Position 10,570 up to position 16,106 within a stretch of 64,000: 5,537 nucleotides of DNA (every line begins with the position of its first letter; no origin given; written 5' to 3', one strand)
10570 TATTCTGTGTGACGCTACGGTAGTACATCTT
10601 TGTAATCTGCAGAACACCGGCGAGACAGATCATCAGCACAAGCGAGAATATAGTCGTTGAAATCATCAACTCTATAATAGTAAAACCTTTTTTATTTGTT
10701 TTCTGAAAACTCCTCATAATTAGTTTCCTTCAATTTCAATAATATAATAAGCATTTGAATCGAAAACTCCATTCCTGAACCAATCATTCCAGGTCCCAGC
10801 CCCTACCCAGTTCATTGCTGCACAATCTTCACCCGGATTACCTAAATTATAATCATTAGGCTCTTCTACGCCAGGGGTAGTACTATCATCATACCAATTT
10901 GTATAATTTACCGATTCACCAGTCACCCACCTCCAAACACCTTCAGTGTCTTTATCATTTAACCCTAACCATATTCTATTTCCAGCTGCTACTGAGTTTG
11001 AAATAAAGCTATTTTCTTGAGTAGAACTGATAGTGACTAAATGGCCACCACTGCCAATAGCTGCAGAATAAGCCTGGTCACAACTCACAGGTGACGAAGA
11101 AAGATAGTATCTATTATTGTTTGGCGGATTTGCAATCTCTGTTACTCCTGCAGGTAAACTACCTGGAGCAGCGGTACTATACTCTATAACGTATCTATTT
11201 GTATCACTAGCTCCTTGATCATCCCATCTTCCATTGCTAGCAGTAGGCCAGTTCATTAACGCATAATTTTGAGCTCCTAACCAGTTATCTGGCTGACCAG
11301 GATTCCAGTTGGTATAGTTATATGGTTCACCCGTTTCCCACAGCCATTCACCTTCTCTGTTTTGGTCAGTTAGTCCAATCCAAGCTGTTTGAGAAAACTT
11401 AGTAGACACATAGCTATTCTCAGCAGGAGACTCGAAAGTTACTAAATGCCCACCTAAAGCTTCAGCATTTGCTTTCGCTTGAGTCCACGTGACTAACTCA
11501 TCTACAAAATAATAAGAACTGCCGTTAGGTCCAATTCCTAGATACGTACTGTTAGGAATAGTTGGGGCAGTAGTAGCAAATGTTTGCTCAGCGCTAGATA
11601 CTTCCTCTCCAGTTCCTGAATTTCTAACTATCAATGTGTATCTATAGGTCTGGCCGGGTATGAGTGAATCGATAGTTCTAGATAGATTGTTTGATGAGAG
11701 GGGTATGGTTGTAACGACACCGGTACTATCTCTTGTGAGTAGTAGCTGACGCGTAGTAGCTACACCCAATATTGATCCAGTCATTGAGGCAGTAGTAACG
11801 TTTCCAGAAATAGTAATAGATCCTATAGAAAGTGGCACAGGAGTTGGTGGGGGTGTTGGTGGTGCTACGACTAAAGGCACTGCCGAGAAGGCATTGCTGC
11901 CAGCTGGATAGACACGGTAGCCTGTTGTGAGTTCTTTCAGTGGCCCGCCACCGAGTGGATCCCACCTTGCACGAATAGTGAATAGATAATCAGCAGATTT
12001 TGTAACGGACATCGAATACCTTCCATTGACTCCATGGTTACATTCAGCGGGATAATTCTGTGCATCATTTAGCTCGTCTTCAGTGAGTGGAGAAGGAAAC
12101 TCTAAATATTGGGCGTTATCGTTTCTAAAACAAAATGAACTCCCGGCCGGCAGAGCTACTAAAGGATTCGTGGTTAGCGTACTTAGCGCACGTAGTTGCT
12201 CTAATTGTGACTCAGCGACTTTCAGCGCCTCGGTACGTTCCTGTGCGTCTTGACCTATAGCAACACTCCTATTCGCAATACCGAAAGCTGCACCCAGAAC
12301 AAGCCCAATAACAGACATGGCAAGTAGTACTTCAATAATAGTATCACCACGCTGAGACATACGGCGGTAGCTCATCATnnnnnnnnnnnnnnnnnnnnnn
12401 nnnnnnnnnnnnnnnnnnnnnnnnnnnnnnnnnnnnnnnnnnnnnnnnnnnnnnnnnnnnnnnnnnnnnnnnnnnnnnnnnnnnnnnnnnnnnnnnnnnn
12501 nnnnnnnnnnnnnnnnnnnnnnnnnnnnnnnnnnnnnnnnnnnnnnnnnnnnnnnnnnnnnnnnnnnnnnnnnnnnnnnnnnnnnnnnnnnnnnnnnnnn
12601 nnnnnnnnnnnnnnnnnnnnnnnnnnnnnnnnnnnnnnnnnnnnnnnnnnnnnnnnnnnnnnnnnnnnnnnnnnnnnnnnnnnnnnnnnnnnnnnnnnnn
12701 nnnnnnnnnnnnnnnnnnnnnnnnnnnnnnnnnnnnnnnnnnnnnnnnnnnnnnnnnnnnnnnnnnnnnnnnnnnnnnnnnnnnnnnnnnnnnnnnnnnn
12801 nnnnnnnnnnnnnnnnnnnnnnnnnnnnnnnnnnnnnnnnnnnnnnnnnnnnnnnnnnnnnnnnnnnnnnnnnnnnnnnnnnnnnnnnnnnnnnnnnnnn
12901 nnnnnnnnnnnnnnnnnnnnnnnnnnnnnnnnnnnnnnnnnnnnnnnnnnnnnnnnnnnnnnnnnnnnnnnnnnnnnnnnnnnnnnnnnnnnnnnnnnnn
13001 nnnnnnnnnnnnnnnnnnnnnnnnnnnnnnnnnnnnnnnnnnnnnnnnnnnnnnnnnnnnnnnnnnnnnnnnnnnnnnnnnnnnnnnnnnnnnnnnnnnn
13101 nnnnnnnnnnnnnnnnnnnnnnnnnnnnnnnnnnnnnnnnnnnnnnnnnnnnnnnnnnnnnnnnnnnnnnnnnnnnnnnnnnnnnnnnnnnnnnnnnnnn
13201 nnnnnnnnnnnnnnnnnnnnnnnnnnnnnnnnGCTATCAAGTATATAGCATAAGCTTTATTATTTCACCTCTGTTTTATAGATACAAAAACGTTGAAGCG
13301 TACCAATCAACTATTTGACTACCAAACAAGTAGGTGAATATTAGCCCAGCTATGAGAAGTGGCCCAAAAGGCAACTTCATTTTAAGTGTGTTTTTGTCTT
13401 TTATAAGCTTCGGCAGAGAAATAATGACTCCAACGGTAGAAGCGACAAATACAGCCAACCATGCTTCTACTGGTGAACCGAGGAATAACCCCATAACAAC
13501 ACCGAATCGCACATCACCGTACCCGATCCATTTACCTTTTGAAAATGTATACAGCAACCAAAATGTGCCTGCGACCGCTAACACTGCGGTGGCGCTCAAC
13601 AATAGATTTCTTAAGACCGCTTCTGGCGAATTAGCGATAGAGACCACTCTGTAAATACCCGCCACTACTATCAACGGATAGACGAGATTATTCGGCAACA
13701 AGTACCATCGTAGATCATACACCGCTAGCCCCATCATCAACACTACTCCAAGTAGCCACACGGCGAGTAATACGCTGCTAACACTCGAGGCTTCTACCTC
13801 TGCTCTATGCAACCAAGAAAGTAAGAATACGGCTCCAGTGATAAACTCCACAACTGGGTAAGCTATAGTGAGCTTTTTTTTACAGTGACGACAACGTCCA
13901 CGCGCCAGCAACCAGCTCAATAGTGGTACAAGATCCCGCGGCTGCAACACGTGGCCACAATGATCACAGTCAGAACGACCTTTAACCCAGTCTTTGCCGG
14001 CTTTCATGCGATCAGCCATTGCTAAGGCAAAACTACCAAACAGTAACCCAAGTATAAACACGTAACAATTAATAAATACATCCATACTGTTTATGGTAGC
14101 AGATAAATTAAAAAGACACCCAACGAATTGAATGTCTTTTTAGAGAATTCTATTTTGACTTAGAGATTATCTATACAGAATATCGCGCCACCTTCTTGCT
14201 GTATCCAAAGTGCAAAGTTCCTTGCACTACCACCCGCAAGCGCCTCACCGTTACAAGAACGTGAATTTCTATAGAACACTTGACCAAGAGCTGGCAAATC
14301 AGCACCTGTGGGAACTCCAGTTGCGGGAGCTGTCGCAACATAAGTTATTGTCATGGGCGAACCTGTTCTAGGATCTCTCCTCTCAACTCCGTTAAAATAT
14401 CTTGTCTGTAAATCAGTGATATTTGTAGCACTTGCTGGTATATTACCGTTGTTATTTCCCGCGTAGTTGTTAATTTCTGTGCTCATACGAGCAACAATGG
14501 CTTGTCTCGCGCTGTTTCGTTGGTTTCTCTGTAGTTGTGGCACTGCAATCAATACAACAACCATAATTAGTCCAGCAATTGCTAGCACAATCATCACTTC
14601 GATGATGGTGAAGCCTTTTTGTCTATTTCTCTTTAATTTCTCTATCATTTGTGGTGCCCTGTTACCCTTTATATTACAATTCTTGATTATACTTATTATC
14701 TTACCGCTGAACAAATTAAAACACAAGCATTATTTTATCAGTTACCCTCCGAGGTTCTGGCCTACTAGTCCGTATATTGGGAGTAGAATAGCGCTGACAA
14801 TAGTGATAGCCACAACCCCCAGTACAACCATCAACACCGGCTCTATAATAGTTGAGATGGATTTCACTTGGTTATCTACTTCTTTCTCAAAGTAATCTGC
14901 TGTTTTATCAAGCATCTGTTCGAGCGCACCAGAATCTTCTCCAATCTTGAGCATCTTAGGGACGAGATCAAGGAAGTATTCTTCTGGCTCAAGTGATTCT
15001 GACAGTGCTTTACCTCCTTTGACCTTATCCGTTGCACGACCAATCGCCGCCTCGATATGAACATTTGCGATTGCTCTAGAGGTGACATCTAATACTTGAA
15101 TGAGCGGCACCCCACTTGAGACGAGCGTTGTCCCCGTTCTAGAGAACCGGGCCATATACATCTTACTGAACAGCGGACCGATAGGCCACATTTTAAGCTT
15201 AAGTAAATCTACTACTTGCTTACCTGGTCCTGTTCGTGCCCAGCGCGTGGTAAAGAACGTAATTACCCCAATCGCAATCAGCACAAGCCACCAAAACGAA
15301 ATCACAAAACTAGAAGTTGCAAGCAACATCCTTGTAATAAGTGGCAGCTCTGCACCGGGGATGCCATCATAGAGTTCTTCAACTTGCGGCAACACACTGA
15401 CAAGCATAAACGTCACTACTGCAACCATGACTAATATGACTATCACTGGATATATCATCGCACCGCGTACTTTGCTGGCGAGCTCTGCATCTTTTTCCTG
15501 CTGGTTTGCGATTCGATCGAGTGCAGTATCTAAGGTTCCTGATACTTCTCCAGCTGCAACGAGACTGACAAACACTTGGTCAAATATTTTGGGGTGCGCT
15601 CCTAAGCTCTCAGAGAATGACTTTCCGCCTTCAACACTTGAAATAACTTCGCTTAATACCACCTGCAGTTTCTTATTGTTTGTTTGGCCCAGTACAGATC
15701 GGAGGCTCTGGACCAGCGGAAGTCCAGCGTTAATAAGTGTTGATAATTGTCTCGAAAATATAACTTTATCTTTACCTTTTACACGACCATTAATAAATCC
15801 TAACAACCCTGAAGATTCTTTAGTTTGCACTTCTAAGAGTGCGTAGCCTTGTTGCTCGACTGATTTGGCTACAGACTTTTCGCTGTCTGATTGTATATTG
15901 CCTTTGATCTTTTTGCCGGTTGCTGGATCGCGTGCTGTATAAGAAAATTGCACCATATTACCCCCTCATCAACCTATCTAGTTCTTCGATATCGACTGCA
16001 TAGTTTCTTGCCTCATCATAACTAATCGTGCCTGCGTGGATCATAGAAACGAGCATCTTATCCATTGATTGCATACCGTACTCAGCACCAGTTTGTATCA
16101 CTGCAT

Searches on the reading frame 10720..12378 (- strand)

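Call 37: search_protein_families(library=pfam, proteins=[window:10720-12378:-], max_evalue=0.00001)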
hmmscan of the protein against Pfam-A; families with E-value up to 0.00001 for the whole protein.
window:10720-12378:- (552 aa): 1 family
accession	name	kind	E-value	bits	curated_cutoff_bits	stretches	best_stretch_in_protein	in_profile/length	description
PF00059.27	Lectin_C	-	5.2e-29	101.6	22.6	2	296-397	3-104/107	Lectin C-type domain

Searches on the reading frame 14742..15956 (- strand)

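Call 37: search_protein_families(library=pfam, proteins=[window:14742-15956:-], max_evalue=0.00001)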
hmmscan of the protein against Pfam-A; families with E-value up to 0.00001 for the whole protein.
window:14742-15956:- (404 aa): 1 family
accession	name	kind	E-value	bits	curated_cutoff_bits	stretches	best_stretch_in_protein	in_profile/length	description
PF00482.28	T2SSF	-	3.3e-56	189.1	25.2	2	67-190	1-125/125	Type II secretion system (T2SS), protein F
